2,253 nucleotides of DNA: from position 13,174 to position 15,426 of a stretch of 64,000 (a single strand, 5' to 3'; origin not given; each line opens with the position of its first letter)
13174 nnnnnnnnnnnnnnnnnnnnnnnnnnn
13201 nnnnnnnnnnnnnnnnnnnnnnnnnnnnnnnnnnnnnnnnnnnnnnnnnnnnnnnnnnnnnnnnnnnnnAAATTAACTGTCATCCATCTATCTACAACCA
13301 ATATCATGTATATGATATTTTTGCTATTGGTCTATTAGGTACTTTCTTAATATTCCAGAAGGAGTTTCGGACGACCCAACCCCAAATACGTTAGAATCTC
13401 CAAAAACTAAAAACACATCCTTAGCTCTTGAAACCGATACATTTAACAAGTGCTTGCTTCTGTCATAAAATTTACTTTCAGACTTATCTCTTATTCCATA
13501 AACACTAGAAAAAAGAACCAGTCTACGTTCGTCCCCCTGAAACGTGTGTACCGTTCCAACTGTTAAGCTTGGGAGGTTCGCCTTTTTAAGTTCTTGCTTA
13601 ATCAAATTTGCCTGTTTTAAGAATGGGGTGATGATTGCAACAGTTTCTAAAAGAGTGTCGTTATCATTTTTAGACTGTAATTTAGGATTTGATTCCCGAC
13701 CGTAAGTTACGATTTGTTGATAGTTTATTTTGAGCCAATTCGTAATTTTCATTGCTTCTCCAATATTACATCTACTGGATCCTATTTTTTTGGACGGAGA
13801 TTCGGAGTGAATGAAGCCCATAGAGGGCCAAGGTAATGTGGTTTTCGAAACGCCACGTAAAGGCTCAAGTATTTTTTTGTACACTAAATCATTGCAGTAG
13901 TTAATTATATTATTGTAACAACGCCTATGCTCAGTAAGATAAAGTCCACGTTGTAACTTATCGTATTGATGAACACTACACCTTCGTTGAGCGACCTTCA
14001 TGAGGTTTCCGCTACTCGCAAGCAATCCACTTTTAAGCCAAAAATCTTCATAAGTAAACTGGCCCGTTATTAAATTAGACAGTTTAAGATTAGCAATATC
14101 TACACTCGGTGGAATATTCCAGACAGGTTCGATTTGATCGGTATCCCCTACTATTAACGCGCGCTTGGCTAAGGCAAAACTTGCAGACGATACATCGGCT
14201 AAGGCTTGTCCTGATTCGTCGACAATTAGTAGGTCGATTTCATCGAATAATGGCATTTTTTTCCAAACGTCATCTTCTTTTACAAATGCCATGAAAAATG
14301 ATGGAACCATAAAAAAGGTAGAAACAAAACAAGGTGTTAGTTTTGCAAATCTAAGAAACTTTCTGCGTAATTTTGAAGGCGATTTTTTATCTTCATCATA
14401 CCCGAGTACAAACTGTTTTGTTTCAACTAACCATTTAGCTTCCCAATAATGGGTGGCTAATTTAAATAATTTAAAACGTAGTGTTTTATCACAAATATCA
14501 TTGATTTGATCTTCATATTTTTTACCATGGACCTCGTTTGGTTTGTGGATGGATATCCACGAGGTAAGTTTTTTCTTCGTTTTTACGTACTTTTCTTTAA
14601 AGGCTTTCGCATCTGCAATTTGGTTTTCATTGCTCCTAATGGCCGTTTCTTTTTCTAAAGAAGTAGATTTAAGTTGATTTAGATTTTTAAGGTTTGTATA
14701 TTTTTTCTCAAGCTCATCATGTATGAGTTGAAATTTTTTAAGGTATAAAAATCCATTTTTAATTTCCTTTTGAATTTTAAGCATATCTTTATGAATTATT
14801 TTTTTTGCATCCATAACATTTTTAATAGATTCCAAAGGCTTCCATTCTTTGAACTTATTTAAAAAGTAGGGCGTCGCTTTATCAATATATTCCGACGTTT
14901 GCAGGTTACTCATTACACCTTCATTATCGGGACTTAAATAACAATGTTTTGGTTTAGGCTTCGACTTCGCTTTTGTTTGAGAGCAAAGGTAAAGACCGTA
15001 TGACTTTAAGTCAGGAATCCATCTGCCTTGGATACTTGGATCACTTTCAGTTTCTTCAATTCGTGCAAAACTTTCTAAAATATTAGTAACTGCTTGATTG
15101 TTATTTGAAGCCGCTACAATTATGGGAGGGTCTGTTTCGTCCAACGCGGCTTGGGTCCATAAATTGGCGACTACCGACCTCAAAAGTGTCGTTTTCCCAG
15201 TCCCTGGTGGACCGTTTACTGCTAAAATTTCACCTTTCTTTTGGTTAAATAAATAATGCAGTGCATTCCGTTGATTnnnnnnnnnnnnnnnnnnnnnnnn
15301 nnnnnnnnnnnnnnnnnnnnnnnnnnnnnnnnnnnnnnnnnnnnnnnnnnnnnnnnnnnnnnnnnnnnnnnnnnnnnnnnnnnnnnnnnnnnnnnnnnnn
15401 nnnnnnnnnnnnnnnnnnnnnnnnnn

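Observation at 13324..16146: Nhi-like architecture: Upf1/DNA2-type SF1 helicase with N-terminal candidate PD-(D/E)xK nuclease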

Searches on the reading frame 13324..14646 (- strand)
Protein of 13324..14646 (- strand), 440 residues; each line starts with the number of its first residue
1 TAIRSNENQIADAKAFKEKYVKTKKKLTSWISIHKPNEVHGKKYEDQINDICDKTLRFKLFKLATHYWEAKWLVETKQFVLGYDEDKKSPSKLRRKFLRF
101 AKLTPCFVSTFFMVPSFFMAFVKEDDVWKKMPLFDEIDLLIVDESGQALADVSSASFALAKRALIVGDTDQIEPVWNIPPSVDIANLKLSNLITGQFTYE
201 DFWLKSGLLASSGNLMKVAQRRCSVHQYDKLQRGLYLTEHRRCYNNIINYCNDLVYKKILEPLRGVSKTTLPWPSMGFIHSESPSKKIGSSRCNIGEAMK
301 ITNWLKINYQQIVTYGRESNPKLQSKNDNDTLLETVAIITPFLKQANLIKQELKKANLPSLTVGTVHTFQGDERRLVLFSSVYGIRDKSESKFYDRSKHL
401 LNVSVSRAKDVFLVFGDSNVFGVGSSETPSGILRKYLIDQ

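Call 7: search_protein_families(library=padloc, proteins=[window:13324-14646:-], max_evalue=1)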
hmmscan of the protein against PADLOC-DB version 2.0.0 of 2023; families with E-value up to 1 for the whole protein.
window:13324-14646:- (440 aa): 5 families
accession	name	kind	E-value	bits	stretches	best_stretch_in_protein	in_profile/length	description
PDLC03924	MkoC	-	1.8e-159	531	1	5-439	543-965/1136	-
PDLC03920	MkoA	-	1.9e-19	67.5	1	136-422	791-1080/1112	-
PDLC03921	MkoA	-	3.3e-19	66.1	2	287-429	1440-1578/1607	-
PDLC02895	DpdJ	-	0.00057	14.8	1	335-414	370-450/2112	DpdJ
PDLC05009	PDC-S37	-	0.02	10.6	0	367-415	1140-1194/1550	-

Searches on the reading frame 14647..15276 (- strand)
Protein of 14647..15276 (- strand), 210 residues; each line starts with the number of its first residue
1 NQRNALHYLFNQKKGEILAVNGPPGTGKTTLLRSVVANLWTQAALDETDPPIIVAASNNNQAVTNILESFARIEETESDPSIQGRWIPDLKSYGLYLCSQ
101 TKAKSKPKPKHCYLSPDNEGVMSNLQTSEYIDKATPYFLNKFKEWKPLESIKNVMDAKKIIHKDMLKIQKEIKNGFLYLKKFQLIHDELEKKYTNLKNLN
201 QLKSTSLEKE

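Call 7: search_protein_families(library=padloc, proteins=[window:14647-15276:-], max_evalue=1)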
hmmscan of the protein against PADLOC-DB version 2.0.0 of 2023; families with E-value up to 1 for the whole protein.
window:14647-15276:- (210 aa): 10 families
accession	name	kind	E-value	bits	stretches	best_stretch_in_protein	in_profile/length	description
PDLC03924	MkoC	-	3.4e-65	218.8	1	1-199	252-447/1136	-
PDLC03920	MkoA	-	2.8e-08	30.5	1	13-75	631-686/1112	-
PDLC04140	mad8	-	4.4e-07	27.7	1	13-89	25-70/314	mads_8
PDLC03921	MkoA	-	3.9e-06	22.8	1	1-72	1030-1094/1607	-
PDLC01439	typeIV_DinG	-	0.00023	18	1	13-122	32-120/575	CAS-IV-A; associated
PDLC05066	PDC-S68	-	0.0014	14.7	1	2-39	583-617/1202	-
PDLC03802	RTasHel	-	0.0042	14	1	13-71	17-70/675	DRT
PDLC04790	PDC-S01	-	0.0048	13.7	1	16-80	28-91/422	-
PDLC00915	TRIP13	-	0.005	14.3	1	18-38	66-86/302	TRIP13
PDLC02361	PifA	-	0.0067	13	1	11-73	36-99/720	PifA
